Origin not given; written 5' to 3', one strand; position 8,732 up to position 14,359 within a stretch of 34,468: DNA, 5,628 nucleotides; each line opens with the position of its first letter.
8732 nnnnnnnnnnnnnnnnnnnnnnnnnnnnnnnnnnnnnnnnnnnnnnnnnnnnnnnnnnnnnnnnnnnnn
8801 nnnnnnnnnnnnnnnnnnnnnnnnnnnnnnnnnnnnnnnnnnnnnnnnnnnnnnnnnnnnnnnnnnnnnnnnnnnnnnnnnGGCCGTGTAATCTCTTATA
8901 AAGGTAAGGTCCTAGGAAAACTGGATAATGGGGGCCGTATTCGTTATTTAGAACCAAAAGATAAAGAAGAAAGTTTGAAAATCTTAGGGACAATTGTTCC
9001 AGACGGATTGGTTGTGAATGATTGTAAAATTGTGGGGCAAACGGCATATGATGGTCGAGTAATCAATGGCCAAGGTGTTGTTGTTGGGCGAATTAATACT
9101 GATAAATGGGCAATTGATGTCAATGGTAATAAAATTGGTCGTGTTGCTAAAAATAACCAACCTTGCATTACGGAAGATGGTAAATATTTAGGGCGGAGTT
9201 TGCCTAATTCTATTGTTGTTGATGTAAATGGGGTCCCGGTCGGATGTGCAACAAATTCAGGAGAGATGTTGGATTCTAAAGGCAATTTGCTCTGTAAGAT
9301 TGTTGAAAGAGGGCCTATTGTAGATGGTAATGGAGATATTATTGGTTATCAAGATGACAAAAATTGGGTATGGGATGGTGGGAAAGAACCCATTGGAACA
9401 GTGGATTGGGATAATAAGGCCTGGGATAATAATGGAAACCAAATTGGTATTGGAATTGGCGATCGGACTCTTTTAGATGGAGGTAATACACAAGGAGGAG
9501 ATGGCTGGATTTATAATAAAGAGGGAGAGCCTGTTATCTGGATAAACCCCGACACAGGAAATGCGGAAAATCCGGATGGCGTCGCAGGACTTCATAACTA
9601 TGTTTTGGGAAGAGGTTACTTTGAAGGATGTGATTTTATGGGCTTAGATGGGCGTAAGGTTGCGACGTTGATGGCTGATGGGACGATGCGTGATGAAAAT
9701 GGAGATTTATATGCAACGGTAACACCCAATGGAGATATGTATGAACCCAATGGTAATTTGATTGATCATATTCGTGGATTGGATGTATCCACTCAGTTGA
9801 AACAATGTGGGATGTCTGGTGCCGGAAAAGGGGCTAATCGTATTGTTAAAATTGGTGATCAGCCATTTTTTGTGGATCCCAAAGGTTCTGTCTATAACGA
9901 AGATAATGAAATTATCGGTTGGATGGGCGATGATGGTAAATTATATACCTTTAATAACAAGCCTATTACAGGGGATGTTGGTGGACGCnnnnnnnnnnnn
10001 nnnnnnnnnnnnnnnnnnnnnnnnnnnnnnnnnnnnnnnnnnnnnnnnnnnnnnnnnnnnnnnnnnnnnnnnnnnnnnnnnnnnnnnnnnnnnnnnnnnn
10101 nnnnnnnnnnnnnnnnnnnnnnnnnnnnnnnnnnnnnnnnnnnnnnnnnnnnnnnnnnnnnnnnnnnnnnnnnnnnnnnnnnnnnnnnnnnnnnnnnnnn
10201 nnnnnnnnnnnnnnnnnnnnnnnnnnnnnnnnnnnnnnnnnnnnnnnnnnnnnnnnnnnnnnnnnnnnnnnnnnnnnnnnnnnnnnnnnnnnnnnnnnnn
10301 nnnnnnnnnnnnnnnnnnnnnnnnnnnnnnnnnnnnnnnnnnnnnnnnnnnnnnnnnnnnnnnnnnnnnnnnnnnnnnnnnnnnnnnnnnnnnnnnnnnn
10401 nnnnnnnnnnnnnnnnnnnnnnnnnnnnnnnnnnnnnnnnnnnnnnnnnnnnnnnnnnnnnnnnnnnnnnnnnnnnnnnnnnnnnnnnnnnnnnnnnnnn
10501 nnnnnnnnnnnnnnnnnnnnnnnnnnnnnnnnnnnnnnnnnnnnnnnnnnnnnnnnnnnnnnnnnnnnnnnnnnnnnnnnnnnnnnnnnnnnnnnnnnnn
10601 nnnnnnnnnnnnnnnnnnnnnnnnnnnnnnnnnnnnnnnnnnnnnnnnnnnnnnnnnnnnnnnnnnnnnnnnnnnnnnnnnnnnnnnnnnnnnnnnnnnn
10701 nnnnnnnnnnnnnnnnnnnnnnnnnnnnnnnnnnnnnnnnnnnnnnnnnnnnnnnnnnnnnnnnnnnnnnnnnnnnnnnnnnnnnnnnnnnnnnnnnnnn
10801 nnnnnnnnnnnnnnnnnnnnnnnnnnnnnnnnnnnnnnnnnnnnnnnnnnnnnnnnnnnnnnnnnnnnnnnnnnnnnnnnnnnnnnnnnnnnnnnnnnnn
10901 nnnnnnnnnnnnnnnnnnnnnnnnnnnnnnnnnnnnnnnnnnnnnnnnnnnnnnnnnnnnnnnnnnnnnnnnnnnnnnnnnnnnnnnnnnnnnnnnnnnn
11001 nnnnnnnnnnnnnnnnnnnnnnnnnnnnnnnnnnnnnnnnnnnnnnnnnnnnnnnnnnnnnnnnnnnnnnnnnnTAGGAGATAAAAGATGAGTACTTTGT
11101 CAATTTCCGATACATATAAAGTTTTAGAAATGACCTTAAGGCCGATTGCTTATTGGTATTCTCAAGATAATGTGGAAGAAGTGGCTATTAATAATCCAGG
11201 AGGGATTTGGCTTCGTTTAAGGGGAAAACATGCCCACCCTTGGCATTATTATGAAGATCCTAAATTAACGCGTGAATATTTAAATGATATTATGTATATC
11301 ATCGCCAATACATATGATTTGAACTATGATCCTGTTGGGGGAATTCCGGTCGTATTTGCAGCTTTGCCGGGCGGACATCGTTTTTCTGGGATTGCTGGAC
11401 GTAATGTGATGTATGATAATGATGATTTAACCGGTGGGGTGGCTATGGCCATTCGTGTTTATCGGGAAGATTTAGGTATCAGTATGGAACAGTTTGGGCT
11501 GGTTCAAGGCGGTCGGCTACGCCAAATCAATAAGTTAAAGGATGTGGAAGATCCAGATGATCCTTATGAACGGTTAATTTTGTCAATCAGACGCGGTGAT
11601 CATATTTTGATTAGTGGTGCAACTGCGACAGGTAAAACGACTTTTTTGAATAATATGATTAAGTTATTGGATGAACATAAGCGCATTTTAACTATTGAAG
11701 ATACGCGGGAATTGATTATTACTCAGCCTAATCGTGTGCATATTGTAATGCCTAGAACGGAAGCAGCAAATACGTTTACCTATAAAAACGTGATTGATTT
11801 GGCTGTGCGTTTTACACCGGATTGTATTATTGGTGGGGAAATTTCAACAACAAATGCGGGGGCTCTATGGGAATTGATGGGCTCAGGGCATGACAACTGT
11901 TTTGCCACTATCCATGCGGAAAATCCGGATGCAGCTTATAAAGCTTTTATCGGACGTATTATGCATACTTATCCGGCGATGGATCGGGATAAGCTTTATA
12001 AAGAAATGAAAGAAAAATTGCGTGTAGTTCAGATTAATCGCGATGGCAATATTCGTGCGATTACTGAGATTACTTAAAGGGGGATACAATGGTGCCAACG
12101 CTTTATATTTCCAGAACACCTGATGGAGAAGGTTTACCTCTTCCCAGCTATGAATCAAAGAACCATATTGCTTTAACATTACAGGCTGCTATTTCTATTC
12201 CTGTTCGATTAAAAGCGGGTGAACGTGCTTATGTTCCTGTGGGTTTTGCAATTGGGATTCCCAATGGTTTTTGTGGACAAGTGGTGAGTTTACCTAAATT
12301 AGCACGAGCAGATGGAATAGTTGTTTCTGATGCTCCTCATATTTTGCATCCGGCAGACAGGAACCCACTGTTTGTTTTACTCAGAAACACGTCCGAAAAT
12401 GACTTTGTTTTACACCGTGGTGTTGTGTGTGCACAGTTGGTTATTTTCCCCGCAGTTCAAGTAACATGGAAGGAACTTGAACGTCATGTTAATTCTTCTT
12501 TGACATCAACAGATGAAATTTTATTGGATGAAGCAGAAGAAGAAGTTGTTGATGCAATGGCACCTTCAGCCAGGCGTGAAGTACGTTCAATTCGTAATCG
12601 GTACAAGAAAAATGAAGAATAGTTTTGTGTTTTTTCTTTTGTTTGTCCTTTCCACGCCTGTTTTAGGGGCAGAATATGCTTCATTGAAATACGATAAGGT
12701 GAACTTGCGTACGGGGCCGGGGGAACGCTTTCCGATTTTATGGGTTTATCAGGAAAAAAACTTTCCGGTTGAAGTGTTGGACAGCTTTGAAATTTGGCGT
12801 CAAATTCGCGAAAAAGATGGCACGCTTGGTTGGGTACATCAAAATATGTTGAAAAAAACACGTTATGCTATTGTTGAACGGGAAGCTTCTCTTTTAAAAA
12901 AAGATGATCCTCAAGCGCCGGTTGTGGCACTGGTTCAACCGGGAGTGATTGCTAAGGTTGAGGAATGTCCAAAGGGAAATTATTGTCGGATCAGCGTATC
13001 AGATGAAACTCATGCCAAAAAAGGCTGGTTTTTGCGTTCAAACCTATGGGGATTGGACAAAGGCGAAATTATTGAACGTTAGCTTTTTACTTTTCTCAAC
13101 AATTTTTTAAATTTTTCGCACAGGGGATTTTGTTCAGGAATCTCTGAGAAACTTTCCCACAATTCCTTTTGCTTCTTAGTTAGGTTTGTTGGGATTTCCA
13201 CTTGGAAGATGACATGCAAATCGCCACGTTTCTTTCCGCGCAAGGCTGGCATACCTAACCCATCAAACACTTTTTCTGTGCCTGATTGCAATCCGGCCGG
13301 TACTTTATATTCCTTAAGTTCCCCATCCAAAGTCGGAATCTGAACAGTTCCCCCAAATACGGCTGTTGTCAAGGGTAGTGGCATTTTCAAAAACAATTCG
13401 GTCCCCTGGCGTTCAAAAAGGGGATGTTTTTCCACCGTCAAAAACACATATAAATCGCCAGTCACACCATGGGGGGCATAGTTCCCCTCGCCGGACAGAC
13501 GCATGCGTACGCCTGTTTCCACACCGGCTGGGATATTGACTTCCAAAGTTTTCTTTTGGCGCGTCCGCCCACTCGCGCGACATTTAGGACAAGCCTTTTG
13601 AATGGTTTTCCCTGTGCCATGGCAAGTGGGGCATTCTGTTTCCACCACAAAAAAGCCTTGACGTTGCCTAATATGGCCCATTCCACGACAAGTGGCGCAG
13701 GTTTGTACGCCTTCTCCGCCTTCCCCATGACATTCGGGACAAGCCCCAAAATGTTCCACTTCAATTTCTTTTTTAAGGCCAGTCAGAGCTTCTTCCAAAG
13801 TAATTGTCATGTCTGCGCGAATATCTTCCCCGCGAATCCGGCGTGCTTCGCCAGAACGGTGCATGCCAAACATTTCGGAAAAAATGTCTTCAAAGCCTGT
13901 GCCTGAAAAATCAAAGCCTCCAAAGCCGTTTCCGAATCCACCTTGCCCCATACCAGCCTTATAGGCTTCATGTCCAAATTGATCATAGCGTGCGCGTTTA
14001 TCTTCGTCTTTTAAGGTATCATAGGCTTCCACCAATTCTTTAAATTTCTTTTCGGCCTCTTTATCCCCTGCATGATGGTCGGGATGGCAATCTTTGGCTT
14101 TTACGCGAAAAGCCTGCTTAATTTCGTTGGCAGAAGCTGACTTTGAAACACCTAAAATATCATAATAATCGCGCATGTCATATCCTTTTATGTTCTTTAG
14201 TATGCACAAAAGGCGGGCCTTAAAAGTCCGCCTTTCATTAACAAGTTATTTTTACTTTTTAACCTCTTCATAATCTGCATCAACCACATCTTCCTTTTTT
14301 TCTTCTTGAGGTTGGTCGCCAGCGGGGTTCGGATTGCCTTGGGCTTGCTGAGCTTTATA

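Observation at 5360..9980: Novel 16-18-residue Gly/Asp repeat (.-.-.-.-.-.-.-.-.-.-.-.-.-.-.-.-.), ~80 tandem copies, diverged at DNA level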

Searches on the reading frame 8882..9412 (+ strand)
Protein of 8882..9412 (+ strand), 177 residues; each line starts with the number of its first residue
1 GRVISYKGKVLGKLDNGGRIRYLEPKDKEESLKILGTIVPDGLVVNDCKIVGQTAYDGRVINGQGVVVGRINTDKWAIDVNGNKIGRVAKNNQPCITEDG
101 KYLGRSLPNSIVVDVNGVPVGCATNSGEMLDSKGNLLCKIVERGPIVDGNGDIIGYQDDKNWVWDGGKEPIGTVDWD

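Call 53: search_protein_families(library=pfam, proteins=[window:8882-9412:+], max_evalue=0.1)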
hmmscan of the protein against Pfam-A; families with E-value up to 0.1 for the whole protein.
window:8882-9412:+ (177 aa): 3 families
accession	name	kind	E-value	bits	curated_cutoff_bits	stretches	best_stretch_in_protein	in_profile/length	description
PF21785.3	Bflower_2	-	5e-08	33.2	38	1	31-91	24-83/112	5-fold beta-flower protein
PF21784.3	Bflower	-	0.00042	21.1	25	0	62-125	5-65/116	4-fold beta flower protein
PF04519.19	Bactofilin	-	0.038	14.7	27.9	1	30-116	5-90/98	Polymer-forming cytoskeletal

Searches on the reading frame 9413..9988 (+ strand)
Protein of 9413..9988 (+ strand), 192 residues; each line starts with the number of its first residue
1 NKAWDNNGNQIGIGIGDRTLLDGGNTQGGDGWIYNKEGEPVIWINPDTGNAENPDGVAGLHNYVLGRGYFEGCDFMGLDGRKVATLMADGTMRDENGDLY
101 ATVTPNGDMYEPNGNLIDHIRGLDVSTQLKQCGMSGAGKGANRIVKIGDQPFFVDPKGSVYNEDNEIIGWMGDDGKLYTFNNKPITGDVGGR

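Call 53: search_protein_families(library=pfam, proteins=[window:9413-9988:+], max_evalue=0.1)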
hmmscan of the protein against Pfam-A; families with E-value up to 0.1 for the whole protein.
window:9413-9988:+ (192 aa): 2 families
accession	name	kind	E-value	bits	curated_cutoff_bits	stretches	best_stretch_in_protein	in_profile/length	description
PF21784.3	Bflower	-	0.00045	21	25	0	32-101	2-61/116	4-fold beta flower protein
PF21785.3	Bflower_2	-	0.098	12.9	38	0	158-184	34-59/112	5-fold beta-flower protein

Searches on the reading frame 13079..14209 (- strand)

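Call 6: search_protein_families(library=pfam, proteins=[window:13079-14209:-], max_evalue=0.01)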
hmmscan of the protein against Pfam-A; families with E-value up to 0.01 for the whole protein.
window:13079-14209:- (376 aa): 4 families
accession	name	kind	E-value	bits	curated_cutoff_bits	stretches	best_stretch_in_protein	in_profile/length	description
PF01556.23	DnaJ_C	-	1.5e-44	152.1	26.6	1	130-340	1-152/152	DnaJ C terminal domain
PF00226.36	DnaJ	-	6.6e-24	84.2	27.8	1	14-76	1-63/63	DnaJ domain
PF00684.25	DnaJ_CXXCXGXG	-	9.4e-12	45.5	32.7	1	157-214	1-65/65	DnaJ central domain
PF18551.6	TackOD1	-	0.0011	18.9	32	0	192-218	76-102/188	Thaumarchaeal output domain 1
